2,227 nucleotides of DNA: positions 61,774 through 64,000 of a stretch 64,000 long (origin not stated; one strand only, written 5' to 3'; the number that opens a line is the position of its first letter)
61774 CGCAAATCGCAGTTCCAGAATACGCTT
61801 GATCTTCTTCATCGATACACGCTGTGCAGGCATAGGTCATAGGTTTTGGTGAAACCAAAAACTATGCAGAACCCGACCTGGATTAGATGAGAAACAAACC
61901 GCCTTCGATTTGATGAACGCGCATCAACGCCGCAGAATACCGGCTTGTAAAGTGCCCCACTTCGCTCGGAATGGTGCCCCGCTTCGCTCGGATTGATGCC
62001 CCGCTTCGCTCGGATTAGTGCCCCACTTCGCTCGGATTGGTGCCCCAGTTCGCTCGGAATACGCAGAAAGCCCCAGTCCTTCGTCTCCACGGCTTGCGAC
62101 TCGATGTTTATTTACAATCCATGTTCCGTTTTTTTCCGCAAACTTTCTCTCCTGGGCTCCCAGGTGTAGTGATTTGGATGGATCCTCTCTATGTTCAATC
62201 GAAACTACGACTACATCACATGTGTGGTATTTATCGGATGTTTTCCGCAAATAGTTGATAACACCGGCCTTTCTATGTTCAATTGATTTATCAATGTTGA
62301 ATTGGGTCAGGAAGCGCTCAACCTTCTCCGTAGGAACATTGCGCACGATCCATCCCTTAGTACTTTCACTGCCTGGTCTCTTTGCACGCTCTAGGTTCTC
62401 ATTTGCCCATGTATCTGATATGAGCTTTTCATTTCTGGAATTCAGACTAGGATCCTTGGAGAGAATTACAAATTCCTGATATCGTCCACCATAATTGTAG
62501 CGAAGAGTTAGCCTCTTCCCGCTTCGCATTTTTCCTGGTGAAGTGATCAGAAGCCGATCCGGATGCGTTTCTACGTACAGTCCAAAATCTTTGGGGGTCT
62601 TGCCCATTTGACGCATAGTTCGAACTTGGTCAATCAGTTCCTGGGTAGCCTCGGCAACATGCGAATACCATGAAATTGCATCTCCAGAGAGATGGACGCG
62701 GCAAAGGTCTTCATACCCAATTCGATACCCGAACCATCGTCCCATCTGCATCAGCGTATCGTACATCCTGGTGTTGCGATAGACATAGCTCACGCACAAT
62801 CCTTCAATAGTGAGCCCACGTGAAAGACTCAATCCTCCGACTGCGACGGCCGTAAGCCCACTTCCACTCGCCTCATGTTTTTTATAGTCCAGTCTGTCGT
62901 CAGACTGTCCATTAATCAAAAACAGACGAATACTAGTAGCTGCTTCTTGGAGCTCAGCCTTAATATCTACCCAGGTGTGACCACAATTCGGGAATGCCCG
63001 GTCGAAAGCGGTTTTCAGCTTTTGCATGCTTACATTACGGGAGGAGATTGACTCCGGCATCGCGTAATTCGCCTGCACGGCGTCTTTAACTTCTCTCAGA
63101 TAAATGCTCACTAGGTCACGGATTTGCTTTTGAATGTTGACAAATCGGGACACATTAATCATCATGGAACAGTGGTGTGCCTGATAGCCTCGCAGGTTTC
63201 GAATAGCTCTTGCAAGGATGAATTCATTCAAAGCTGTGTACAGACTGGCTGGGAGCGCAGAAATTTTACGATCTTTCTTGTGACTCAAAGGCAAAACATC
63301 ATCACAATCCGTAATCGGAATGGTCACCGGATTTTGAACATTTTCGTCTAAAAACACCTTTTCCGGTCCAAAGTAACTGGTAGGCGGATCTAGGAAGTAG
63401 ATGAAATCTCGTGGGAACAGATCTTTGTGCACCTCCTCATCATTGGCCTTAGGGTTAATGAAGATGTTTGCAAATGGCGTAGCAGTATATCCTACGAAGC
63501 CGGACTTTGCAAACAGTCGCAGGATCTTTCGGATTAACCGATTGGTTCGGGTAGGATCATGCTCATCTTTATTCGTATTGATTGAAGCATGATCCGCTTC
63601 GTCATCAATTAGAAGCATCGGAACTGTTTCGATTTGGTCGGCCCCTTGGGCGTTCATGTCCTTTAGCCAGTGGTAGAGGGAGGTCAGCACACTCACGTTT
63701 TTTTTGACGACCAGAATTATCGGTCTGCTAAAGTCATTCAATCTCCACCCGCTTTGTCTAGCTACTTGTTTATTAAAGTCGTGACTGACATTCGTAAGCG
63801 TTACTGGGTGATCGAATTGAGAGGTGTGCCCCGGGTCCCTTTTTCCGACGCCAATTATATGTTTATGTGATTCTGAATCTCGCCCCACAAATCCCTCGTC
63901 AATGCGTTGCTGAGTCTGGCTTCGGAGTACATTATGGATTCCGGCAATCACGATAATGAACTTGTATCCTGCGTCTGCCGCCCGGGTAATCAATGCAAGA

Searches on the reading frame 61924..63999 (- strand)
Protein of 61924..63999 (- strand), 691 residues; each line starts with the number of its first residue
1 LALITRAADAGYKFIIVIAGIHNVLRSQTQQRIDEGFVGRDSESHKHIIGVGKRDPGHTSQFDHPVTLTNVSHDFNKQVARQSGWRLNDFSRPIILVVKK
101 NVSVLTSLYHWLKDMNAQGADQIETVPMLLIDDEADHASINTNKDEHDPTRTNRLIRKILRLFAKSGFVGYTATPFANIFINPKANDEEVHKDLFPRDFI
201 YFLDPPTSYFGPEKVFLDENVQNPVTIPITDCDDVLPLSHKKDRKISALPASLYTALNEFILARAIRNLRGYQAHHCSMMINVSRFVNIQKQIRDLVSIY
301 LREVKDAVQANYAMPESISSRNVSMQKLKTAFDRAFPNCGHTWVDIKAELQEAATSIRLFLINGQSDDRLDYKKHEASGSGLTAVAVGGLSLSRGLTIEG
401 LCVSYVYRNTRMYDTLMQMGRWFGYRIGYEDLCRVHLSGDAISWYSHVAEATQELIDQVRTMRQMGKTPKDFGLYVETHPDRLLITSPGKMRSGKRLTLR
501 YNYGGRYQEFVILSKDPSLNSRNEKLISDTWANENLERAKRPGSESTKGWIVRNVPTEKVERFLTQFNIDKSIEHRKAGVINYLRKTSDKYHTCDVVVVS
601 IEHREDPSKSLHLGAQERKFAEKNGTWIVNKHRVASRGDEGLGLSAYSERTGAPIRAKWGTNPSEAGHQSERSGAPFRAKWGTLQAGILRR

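Call 3: search_protein_families(library=pfam, proteins=[window:61924-63999:-], max_evalue=0.01)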
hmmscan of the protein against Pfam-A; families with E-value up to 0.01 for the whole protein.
window:61924-63999:- (691 aa): 1 family
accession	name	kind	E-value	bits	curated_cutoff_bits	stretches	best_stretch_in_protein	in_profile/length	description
PF10593.14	Z1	-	1.6e-73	247.5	25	1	252-482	1-227/228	Z1 domain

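Call 4: search_protein_families(library=padloc, proteins=[window:61924-63999:-], max_evalue=0.01)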
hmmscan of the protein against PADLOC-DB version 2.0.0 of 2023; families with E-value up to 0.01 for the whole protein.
window:61924-63999:- (691 aa): 2 families
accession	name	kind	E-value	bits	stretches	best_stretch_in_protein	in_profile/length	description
PDLC02205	MzaC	-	1.1e-111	372.4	1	2-571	155-763/952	-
PDLC03202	Helicase_II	-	1.5e-29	100.8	1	90-460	115-444/621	Type II helicase domain protein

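Call 5: search_protein_families(library=ncbifam, proteins=[window:61924-63999:-], max_evalue=0.01)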
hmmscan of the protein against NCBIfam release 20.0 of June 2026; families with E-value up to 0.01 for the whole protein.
window:61924-63999:- (691 aa): 1 family
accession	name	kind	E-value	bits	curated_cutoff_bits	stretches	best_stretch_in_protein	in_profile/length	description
NF041933.1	MzaC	equivalog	2.9e-135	452.3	1500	1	3-574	151-761/806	MZA anti-phage system associated Z1 domain-containing protein MzaC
